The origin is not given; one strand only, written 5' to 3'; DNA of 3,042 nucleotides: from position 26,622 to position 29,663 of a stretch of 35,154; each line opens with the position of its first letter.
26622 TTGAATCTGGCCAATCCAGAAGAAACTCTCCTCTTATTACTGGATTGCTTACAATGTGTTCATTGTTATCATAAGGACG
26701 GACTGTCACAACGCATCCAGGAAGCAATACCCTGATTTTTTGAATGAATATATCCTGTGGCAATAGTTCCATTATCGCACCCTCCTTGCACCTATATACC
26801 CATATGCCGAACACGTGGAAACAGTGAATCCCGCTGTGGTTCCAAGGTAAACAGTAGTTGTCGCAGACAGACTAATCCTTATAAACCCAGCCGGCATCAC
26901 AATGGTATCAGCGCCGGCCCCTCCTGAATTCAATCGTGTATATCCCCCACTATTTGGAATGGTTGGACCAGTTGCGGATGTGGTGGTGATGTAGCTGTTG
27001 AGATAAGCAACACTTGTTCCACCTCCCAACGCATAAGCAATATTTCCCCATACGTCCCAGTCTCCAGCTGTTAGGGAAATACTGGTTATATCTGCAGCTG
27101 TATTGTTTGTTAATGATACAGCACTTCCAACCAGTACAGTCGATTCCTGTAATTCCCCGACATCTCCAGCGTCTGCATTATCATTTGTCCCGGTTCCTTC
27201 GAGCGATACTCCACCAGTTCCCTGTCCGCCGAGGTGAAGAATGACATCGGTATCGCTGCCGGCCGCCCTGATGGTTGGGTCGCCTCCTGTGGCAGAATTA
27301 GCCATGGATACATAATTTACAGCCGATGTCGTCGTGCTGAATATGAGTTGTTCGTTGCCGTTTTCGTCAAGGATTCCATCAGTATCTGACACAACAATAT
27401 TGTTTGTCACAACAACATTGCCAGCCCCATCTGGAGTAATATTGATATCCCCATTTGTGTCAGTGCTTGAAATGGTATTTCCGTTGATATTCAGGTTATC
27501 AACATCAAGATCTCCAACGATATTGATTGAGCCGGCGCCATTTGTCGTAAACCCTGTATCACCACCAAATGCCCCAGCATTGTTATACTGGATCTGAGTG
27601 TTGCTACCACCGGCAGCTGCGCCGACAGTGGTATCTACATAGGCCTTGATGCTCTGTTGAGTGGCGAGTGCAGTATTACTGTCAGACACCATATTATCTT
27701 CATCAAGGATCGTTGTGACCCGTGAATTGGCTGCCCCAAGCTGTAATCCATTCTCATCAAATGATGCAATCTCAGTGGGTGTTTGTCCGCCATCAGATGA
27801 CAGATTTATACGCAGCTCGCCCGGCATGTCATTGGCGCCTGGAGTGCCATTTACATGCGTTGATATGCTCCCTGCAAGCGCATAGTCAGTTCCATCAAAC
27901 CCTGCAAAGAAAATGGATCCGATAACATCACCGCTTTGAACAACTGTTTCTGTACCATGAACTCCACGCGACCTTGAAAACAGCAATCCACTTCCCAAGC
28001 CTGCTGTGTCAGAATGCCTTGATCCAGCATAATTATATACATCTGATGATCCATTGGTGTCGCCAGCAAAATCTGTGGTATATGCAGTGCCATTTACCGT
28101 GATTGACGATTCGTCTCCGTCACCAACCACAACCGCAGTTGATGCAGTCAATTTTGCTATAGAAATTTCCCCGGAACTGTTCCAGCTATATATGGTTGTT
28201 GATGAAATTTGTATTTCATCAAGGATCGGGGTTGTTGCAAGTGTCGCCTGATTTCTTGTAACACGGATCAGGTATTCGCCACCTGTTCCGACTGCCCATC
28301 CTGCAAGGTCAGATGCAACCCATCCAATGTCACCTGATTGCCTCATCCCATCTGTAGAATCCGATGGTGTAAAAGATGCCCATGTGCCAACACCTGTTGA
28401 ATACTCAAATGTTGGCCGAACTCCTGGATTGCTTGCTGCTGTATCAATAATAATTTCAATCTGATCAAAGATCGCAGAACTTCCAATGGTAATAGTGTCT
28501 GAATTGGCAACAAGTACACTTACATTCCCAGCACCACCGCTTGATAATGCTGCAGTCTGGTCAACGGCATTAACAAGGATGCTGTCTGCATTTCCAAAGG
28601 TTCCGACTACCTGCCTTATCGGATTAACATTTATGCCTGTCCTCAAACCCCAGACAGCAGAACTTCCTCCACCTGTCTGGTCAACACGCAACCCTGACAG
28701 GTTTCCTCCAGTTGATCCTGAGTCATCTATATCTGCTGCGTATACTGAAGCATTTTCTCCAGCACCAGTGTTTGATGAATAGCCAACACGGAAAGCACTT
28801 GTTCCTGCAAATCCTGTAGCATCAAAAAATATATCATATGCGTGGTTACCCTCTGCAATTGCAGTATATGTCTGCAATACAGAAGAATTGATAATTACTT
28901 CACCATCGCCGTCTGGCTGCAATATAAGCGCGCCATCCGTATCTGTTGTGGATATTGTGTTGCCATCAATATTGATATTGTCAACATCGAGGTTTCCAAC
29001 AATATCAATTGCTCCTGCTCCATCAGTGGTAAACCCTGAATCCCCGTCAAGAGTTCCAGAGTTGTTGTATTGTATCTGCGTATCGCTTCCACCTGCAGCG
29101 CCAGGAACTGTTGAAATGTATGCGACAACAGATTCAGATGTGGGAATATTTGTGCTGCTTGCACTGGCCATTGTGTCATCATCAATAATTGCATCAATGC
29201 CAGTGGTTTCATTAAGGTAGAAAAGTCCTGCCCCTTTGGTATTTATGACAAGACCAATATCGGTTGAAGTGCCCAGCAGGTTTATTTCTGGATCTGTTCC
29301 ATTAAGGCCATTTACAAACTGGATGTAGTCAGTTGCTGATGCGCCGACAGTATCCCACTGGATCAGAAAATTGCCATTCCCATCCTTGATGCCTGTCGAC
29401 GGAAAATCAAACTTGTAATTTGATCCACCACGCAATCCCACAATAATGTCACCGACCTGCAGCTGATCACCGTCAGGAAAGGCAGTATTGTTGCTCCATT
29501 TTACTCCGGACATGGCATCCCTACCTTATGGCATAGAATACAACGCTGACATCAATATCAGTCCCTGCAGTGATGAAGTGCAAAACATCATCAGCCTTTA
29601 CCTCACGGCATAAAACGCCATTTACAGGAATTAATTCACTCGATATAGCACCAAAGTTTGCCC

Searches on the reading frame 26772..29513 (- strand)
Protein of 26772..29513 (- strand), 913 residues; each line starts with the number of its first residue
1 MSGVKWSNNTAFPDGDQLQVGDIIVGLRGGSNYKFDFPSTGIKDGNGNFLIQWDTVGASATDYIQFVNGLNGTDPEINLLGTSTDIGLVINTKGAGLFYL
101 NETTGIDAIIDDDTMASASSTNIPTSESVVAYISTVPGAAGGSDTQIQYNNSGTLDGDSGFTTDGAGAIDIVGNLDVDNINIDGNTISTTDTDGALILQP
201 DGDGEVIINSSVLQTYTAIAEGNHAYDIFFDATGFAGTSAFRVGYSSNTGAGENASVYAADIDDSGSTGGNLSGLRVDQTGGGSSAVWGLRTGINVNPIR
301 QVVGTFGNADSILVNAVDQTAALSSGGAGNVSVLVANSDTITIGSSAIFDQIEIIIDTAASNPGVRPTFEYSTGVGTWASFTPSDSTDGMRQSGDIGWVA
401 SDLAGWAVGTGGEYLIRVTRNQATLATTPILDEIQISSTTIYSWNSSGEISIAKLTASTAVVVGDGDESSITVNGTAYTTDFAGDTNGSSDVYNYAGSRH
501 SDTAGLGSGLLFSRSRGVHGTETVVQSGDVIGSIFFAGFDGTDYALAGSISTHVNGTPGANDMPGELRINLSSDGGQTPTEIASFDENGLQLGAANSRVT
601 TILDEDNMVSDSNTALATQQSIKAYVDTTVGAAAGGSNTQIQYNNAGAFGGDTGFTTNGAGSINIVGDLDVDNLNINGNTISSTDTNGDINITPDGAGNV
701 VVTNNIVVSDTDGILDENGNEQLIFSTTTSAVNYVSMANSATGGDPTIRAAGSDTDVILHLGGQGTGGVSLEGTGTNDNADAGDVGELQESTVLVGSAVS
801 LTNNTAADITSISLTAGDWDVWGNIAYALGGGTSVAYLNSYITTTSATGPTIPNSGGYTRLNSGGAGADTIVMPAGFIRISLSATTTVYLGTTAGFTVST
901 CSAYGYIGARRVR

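Call 7: search_protein_families(library=phrogs, proteins=[window:26772-29513:-], max_evalue=0.001)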
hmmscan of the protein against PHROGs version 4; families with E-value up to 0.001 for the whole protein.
window:26772-29513:- (913 aa): 1 family
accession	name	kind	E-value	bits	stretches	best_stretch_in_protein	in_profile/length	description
phrog_11393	-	tail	1.6e-10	41.3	1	674-913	316-538/538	tail fiber protein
